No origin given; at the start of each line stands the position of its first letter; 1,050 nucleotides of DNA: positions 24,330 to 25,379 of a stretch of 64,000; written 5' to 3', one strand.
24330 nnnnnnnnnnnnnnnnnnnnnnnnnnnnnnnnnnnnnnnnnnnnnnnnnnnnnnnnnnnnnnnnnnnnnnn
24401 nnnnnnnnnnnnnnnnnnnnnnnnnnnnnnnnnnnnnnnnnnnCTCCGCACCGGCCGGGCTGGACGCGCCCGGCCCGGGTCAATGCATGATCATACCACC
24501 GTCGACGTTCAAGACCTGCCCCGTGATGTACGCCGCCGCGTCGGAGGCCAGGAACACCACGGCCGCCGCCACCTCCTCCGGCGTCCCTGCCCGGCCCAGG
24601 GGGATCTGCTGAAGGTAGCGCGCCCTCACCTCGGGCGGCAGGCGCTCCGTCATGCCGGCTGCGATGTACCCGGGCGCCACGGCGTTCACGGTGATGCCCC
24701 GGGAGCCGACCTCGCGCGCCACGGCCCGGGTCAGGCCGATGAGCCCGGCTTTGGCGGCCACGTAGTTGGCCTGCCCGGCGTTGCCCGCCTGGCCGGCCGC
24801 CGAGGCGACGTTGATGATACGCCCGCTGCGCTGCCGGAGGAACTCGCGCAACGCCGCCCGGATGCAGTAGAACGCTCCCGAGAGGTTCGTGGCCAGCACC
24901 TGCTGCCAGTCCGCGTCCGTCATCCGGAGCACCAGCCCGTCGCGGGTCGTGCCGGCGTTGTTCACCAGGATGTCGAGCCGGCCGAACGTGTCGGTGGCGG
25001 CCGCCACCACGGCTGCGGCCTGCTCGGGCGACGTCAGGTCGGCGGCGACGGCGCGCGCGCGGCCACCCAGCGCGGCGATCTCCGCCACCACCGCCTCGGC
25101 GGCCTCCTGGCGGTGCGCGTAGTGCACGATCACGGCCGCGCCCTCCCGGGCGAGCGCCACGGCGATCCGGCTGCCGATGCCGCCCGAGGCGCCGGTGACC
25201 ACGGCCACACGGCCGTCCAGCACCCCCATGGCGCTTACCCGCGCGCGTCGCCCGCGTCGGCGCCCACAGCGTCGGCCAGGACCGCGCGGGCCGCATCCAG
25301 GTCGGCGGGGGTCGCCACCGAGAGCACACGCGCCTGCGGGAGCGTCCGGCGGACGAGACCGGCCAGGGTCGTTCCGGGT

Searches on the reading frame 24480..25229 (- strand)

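Call 63: search_protein_families(library=pfam, proteins=[window:24480-25229:-], max_evalue=0.00001)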
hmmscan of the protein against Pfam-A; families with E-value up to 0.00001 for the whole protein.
window:24480-25229:- (249 aa): 3 families
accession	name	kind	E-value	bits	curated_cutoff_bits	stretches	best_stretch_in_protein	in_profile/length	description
PF13561.12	adh_short_C2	-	3.1e-68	230.3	27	1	13-246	1-235/236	Enoyl-(Acyl carrier protein) reductase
PF00106.31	adh_short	-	5.3e-61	206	26.6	1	7-198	1-191/195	short chain dehydrogenase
PF08659.16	KR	-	2.5e-23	83.4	22.6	1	10-182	4-174/180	KR domain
